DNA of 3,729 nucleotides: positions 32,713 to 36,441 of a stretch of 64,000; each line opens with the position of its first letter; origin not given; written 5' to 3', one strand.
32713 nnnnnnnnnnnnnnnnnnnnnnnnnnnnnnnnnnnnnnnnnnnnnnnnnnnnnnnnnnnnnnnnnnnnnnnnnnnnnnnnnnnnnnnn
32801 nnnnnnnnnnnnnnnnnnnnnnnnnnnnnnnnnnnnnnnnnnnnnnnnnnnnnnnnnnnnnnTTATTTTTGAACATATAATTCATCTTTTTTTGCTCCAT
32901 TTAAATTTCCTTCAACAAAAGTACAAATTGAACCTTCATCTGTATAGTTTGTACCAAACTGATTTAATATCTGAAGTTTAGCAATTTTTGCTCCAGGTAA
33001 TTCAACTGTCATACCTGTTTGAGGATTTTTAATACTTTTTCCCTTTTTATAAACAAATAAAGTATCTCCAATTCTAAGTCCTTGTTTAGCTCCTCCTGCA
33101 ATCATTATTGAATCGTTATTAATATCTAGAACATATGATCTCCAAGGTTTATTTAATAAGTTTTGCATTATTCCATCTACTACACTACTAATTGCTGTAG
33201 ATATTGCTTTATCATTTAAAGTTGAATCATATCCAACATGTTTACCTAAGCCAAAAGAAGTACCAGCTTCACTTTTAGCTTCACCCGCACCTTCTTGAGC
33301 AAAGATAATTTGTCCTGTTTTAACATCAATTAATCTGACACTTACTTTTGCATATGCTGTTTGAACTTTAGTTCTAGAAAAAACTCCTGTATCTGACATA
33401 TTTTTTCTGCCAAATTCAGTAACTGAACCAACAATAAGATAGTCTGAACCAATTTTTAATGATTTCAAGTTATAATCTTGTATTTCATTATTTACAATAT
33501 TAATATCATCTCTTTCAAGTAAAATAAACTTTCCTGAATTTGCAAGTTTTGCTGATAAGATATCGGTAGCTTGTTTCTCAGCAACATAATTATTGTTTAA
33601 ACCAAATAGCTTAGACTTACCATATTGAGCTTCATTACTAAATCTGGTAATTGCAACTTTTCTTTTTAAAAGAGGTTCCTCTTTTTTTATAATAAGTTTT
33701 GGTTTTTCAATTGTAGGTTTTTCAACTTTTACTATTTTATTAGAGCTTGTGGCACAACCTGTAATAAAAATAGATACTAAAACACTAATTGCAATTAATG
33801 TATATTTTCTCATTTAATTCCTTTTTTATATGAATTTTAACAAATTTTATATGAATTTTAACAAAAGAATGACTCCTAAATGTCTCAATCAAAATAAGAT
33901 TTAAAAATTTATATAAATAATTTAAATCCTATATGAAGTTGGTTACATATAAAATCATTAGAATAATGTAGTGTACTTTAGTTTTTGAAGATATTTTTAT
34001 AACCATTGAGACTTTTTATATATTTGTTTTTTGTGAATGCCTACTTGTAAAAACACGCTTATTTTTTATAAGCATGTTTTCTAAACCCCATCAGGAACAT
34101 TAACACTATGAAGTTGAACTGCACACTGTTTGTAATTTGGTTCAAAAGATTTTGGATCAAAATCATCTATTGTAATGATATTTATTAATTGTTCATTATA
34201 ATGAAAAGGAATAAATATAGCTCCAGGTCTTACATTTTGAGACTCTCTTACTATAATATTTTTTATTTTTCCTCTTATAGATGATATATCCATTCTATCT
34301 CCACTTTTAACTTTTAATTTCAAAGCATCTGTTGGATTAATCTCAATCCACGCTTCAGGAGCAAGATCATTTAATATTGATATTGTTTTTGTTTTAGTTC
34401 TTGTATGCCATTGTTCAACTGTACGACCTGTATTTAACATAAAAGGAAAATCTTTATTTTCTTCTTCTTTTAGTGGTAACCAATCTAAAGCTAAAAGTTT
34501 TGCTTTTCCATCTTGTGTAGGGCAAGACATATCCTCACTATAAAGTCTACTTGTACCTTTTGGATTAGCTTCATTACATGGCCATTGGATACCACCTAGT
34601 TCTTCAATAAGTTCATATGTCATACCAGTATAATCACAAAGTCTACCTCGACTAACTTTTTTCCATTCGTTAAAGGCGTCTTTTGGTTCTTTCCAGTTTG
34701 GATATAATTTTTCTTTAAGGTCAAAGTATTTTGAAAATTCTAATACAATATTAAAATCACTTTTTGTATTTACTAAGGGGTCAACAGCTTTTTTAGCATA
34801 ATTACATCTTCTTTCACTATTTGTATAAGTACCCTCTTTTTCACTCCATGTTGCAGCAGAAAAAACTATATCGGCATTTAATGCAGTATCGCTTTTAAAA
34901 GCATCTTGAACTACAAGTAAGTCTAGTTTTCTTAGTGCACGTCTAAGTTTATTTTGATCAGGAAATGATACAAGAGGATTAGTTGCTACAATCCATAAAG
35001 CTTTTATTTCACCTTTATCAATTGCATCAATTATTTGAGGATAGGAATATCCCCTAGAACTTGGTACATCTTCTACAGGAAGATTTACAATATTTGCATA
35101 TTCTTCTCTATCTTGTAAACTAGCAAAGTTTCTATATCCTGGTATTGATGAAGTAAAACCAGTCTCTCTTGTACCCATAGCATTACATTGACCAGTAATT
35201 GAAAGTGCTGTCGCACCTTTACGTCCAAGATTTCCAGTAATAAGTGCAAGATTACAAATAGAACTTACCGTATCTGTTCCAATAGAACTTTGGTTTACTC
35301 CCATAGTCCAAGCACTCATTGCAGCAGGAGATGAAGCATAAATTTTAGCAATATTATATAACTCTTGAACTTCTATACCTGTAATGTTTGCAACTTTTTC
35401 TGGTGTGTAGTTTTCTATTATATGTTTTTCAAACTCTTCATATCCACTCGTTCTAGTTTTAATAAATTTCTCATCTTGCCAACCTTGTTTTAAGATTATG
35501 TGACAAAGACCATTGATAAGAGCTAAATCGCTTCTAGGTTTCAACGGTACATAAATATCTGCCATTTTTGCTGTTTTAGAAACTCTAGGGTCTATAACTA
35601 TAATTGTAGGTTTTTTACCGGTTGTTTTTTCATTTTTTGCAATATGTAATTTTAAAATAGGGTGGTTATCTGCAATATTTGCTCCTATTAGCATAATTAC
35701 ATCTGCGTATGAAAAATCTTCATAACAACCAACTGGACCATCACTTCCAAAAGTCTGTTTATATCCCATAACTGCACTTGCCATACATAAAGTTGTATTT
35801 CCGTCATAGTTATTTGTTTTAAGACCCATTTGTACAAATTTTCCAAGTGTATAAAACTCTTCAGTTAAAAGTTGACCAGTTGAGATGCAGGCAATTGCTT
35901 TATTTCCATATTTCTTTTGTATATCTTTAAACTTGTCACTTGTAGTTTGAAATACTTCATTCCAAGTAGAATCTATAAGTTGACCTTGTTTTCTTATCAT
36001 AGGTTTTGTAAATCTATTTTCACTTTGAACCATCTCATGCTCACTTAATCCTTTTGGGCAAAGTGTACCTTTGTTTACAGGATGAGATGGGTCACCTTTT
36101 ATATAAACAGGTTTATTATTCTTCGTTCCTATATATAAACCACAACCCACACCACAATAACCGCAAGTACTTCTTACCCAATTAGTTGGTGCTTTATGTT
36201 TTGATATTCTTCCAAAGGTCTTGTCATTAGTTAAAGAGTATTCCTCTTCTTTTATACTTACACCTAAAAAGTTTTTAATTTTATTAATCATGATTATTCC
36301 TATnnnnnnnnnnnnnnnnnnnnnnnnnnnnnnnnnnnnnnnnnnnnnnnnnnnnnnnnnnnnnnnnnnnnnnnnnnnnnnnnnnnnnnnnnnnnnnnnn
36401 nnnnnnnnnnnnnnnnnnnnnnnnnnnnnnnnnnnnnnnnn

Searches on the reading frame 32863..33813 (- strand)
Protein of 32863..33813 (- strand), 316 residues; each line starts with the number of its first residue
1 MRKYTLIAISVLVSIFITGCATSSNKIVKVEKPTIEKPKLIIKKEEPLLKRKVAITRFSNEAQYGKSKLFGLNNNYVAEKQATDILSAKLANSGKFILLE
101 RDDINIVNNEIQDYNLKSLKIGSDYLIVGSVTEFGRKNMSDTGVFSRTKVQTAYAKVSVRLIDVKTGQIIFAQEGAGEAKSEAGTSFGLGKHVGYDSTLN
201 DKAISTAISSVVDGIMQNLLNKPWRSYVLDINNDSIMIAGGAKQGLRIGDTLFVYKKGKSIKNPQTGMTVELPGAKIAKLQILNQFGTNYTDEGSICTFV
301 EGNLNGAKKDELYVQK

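Call 67: search_protein_families(library=pfam, proteins=[window:32863-33813:-], max_evalue=0.00001)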
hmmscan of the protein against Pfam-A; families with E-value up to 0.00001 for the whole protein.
window:32863-33813:- (316 aa): 1 family
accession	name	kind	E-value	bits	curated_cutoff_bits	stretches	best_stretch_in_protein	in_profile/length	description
PF03783.19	CsgG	-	4.6e-24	85.3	20.8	1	46-227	5-205/210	Curli production assembly/transport component CsgG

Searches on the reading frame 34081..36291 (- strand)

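Call 67: search_protein_families(library=pfam, proteins=[window:34081-36291:-], max_evalue=0.00001)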
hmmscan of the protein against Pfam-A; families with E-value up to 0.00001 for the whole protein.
window:34081-36291:- (736 aa): 3 families
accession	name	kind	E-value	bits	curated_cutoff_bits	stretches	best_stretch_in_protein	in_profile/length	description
PF00384.28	Molybdopterin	-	3.1e-70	237.4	24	1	93-521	1-352/353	Molybdopterin oxidoreductase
PF01568.27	Molydop_binding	-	5.7e-25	87.9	26.8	1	617-724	1-110/110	Molydopterin dinucleotide binding domain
PF04879.21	Molybdop_Fe4S4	-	1.5e-18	67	22.7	1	37-89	2-54/55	Molybdopterin oxidoreductase Fe4S4 domain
